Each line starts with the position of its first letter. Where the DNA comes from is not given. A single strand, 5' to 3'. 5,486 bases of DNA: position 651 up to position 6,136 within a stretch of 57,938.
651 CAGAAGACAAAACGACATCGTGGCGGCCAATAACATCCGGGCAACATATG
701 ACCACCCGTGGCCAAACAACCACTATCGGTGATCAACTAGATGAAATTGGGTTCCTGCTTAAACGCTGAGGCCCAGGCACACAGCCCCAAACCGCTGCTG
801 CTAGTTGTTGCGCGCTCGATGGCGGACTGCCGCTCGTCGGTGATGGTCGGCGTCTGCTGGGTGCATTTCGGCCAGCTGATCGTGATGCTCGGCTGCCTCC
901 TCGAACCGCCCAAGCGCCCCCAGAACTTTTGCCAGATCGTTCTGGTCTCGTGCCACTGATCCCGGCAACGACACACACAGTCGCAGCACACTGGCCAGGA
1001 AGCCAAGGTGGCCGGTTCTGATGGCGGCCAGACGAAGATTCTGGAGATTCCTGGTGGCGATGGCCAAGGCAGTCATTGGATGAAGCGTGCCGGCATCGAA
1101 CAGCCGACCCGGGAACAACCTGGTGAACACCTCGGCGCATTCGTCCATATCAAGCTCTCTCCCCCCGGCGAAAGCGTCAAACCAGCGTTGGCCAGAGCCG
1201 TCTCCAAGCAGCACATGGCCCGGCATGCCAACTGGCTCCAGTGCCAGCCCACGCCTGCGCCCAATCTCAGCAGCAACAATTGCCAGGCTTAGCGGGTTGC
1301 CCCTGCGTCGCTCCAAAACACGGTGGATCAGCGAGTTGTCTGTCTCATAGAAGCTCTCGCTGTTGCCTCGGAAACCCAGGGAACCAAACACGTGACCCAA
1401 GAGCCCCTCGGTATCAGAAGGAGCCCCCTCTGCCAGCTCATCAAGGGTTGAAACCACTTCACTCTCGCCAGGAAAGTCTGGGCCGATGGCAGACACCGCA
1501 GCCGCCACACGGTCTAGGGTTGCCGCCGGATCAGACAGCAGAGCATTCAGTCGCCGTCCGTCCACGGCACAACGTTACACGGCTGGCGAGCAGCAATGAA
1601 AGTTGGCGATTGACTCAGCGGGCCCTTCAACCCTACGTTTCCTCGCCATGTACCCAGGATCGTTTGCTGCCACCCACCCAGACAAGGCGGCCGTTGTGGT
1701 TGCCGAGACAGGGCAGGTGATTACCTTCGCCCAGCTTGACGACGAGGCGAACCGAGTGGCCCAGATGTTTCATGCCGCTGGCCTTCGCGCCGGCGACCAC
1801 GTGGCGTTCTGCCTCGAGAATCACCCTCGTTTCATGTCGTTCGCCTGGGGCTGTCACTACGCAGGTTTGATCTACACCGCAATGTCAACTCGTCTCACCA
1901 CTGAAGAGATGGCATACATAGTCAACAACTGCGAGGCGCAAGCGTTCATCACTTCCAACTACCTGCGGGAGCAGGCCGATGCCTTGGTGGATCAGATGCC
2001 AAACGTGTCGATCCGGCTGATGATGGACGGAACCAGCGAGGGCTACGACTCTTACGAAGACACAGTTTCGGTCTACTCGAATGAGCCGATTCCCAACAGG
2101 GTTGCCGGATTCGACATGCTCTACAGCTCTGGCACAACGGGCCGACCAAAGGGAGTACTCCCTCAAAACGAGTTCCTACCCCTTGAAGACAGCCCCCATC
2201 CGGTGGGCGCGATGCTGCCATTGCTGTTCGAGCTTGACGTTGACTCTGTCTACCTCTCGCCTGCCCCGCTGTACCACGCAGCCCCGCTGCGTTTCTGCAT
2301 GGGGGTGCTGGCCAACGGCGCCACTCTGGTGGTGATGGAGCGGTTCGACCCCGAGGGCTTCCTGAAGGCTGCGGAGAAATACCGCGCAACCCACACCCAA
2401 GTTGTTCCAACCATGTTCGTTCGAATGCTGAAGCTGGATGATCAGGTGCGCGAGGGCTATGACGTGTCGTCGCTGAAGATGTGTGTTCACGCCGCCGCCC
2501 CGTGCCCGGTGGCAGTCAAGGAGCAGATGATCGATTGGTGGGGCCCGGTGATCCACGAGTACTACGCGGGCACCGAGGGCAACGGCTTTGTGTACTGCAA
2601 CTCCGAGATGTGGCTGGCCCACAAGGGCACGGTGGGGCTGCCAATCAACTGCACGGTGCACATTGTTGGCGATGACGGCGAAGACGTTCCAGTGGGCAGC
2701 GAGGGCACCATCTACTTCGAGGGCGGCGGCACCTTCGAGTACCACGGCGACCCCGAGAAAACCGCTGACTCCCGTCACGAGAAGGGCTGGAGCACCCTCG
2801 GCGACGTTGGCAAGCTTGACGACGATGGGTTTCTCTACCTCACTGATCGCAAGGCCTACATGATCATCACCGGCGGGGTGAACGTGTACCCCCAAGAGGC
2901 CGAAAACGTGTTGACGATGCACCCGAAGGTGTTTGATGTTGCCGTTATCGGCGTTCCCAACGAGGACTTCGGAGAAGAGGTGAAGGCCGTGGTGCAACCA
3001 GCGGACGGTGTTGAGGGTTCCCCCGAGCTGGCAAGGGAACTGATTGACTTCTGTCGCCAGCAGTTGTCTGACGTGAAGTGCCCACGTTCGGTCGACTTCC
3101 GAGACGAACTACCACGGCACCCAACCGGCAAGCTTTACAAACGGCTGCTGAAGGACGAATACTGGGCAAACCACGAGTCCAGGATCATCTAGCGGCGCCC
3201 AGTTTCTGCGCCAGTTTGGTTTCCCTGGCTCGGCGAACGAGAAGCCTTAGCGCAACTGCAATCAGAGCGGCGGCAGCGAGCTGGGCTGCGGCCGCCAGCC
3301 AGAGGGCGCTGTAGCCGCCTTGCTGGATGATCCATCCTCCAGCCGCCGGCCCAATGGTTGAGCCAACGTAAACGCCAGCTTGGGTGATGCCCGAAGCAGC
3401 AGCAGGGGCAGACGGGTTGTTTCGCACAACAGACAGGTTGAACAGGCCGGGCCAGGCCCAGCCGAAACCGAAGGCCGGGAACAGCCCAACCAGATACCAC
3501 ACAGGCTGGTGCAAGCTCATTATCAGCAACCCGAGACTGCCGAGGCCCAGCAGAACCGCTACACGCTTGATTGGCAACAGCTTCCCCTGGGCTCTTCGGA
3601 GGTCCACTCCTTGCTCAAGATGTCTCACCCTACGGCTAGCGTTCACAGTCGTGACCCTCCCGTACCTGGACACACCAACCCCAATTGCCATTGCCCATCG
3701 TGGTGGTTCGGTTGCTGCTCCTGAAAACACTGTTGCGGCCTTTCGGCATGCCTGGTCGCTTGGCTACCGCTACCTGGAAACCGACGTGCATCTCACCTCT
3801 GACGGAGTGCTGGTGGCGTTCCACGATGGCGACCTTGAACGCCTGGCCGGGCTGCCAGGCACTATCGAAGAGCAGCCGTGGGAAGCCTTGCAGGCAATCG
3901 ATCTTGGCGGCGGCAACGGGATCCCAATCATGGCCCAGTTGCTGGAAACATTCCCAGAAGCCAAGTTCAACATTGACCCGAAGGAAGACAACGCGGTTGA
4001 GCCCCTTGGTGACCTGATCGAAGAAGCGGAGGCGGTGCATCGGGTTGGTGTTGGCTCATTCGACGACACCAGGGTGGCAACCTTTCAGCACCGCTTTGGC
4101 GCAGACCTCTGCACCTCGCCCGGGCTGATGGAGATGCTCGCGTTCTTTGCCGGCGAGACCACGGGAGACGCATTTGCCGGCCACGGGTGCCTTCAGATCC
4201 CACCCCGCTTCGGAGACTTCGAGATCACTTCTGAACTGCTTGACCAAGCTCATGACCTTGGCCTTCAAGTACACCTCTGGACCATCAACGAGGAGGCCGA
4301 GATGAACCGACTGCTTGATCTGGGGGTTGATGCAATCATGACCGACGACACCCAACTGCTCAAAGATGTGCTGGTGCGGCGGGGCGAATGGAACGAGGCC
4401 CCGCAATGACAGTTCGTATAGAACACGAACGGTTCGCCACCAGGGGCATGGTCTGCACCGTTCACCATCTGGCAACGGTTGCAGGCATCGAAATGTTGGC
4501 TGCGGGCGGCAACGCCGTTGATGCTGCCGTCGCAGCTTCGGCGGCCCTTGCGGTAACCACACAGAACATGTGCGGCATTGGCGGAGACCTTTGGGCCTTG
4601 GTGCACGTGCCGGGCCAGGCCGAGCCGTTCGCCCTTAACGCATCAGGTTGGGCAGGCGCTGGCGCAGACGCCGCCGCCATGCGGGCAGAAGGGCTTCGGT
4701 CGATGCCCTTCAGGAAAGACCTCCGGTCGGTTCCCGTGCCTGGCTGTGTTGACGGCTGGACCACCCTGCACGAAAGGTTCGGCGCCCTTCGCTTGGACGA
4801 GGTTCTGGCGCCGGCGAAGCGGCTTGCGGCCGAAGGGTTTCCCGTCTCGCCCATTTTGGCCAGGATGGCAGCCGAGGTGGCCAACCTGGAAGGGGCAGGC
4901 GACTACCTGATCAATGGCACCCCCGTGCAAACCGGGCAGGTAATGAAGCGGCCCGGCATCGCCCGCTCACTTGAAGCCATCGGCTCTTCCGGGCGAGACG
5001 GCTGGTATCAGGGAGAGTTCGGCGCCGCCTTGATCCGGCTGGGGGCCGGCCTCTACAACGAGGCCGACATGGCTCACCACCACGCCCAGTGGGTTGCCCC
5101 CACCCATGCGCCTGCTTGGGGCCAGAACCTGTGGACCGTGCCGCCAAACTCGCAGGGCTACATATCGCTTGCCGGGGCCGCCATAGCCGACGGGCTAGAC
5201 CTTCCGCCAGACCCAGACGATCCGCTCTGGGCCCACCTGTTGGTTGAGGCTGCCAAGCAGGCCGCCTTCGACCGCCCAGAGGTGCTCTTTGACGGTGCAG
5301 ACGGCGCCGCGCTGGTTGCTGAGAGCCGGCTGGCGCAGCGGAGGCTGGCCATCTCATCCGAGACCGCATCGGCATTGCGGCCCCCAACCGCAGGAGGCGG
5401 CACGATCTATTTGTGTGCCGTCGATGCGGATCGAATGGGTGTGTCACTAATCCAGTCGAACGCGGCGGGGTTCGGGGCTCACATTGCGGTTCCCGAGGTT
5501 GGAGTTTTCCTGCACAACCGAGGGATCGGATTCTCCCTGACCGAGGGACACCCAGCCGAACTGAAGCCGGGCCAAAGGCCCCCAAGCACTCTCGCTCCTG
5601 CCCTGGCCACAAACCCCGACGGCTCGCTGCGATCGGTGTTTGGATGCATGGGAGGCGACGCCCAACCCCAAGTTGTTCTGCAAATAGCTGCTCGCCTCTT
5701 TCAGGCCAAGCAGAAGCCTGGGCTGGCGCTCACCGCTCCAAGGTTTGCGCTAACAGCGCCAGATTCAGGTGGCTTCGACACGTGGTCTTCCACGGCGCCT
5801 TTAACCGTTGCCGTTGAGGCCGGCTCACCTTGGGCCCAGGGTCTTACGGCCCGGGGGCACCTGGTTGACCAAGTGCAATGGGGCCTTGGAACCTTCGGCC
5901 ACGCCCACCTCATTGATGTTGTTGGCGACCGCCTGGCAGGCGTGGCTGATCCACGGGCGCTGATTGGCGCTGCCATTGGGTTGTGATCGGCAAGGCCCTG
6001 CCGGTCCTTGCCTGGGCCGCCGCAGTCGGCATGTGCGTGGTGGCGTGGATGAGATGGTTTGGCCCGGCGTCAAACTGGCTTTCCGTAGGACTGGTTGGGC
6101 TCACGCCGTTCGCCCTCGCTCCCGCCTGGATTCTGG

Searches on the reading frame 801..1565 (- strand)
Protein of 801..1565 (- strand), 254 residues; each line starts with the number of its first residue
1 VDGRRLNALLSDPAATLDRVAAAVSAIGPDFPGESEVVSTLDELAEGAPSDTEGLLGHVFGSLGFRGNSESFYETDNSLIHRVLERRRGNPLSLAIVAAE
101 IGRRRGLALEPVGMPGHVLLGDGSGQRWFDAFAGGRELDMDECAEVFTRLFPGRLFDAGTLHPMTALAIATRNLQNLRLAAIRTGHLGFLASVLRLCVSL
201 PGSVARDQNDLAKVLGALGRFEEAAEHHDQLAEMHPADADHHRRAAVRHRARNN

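Call 43: search_protein_families(library=pfam, proteins=[window:801-1565:-], max_evalue=0.0001)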
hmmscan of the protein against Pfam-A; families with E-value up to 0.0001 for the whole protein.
window:801-1565:- (254 aa): 1 family
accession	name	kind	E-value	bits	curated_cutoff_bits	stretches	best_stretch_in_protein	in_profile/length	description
PF13369.12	Transglut_core2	-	7.8e-30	103.8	23.5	1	51-174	27-154/155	Transglutaminase-like superfamily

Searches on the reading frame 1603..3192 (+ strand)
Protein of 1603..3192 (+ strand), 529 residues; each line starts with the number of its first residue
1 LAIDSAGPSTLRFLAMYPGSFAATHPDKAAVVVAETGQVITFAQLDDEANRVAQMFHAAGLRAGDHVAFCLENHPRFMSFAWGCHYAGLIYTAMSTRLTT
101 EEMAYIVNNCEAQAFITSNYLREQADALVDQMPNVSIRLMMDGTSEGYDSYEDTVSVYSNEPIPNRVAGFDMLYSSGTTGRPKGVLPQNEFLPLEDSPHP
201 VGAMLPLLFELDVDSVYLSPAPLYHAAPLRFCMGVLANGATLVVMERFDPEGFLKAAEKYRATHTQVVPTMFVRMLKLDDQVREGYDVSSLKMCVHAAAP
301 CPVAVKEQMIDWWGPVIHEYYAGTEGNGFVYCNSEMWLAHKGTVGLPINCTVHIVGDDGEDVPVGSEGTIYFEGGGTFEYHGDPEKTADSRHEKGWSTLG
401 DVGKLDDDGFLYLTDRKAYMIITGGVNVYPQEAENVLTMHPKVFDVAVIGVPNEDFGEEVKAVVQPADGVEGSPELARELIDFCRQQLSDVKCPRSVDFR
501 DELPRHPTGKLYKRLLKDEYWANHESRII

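Call 43: search_protein_families(library=pfam, proteins=[window:1603-3192:+], max_evalue=0.0001)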
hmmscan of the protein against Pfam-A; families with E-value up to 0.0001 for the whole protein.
window:1603-3192:+ (529 aa): 2 families
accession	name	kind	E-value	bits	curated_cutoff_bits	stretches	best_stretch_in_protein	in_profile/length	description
PF00501.34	AMP-binding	-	1.2e-71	242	29.9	1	22-378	5-380/384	AMP-binding enzyme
PF13193.12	AMP-binding_C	-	3e-18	67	24.5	1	432-510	1-76/76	AMP-binding enzyme C-terminal domain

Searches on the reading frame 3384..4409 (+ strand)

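Call 24: search_protein_families(library=pfam, proteins=[window:3384-4409:+], max_evalue=0.00001)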
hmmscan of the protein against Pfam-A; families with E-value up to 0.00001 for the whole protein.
window:3384-4409:+ (341 aa): 2 families
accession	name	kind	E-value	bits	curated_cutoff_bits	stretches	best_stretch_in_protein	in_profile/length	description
PF03009.23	GDPD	-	2.7e-36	126.3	23.6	1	105-323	1-242/244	Glycerophosphoryl diester phosphodiesterase family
PF13653.12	GDPD_2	-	6.9e-09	36.3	27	1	295-323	1-29/30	Glycerophosphoryl diester phosphodiesterase family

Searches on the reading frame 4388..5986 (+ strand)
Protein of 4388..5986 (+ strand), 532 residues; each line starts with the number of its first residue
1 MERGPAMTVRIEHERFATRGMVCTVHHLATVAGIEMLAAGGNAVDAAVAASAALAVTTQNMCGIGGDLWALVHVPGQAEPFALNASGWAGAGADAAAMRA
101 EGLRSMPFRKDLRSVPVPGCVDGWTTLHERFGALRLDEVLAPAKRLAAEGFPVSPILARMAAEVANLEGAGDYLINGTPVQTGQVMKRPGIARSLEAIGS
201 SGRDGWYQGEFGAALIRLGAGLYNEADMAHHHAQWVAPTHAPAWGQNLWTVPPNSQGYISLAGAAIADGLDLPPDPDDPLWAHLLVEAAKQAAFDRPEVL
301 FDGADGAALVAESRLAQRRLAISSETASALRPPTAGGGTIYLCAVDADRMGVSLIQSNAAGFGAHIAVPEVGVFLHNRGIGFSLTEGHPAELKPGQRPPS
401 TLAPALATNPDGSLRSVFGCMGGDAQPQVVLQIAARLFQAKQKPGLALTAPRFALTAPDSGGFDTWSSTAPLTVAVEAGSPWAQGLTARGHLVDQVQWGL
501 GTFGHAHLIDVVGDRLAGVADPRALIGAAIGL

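Call 24: search_protein_families(library=pfam, proteins=[window:4388-5986:+], max_evalue=0.00001)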
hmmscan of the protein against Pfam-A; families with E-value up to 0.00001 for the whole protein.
window:4388-5986:+ (532 aa): 1 family
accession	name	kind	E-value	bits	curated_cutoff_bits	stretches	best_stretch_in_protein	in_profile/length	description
PF01019.26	G_glu_transpept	-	2.9e-95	320.5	27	1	35-523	2-509/512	Gamma-glutamyltranspeptidase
